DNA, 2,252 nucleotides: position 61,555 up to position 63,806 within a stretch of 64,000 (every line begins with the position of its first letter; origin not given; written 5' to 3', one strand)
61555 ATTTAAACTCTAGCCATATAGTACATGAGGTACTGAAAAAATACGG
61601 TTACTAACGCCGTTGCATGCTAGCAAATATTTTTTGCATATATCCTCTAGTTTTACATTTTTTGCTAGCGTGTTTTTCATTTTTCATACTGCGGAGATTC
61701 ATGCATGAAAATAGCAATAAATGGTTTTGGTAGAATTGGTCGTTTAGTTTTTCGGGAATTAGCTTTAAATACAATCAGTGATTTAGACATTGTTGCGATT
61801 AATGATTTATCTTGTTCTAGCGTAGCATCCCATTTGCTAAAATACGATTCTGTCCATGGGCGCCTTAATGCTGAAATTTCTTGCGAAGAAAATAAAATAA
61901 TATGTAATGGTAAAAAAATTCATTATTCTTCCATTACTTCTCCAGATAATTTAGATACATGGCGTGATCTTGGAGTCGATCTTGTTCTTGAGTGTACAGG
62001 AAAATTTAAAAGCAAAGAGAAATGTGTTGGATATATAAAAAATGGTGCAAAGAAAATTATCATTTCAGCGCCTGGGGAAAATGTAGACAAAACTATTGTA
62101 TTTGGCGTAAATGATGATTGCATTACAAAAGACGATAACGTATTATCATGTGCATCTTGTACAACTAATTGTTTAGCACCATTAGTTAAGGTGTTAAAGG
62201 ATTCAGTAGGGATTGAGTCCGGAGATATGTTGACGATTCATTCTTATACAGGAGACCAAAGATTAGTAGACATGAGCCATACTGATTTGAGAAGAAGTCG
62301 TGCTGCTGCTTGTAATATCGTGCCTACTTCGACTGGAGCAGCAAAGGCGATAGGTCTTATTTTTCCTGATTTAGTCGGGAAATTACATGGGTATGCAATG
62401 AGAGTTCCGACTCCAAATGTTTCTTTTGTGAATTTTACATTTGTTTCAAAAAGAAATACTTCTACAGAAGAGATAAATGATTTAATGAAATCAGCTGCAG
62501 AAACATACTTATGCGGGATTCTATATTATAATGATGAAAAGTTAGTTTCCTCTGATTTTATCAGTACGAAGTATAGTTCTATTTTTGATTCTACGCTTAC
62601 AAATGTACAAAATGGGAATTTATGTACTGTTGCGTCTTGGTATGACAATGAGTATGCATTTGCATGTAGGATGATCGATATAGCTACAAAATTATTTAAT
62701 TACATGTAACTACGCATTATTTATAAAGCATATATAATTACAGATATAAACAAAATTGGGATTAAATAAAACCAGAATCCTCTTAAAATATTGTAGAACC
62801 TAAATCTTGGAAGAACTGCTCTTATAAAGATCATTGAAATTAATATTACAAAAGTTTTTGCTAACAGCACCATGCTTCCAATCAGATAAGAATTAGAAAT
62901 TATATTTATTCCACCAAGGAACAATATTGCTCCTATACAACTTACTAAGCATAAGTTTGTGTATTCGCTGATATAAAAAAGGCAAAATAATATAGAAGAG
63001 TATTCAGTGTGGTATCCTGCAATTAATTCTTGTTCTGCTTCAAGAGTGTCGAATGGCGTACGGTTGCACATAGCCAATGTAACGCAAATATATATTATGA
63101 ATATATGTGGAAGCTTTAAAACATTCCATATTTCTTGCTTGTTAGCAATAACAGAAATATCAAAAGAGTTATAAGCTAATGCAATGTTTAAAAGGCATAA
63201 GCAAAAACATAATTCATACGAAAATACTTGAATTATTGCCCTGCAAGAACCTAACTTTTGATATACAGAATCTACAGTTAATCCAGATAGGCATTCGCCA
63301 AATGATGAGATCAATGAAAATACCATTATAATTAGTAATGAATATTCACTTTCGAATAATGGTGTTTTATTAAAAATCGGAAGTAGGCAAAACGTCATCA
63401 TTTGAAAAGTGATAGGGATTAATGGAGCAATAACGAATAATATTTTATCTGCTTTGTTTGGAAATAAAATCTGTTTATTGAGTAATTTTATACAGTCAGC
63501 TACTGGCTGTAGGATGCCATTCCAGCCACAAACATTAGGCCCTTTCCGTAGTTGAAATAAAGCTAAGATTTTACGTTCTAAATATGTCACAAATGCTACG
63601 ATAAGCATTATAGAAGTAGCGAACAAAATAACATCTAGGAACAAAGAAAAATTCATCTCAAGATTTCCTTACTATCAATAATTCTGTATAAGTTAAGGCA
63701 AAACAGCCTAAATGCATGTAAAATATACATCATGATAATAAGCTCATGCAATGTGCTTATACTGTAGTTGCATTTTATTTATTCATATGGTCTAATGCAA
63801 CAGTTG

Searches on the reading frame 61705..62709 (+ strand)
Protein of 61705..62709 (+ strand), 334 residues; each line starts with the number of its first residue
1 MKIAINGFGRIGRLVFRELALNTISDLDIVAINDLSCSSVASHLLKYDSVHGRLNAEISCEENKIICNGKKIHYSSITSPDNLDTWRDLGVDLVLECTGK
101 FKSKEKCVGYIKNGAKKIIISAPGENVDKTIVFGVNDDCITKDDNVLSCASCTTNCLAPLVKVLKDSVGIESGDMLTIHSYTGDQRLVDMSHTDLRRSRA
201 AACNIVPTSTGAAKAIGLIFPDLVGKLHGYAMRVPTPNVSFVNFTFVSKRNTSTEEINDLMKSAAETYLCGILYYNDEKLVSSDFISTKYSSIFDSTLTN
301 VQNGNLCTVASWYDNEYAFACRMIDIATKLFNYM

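Call 22: search_protein_families(library=pfam, proteins=[window:61705-62709:+], max_evalue=0.001)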
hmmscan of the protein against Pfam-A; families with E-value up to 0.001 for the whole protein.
window:61705-62709:+ (334 aa): 2 families
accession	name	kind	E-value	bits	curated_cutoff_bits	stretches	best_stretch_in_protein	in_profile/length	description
PF02800.25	Gp_dh_C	-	1.6e-60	203.7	24.4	1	157-313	1-158/158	Glyceraldehyde 3-phosphate dehydrogenase, C-terminal domain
PF00044.30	Gp_dh_N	-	1.5e-33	115.5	31.7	1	1-104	1-101/101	Glyceraldehyde 3-phosphate dehydrogenase, NAD binding domain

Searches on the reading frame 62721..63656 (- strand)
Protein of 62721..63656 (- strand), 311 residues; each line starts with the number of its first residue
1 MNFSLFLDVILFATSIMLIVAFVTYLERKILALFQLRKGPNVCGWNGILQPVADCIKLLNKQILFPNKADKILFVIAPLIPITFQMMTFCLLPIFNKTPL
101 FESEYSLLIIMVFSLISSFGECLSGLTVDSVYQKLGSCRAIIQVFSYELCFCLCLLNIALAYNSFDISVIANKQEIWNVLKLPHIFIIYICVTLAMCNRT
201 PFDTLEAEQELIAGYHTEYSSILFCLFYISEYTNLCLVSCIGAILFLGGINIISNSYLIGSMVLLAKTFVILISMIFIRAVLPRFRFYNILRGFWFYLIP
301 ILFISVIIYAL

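Call 22: search_protein_families(library=pfam, proteins=[window:62721-63656:-], max_evalue=0.001)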
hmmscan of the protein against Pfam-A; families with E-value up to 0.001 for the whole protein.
window:62721-63656:- (311 aa): 1 family
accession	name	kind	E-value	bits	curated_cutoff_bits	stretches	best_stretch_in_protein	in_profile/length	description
PF00146.26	NADHdh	-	1.1e-85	288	27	1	9-309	3-297/298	NADH dehydrogenase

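Call 90: find_encoding_contigs(protein=window:62724-63656:-, flank=10000, max_places=3)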
Protein window:62724-63656:- (311 aa): 3 contigs read that carry it; 2 places shown.
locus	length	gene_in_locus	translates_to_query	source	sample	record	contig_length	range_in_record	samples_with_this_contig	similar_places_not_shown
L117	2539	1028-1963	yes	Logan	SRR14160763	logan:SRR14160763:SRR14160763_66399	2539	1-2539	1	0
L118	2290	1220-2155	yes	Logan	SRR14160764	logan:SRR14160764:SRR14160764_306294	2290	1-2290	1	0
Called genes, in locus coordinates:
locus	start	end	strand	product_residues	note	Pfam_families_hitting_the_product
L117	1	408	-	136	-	?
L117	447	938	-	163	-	PF01381:HTH_3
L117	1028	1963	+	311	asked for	PF00146:NADHdh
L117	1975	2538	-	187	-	?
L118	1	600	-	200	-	?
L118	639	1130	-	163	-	PF01381:HTH_3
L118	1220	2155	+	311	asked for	PF00146:NADHdh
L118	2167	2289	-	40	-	?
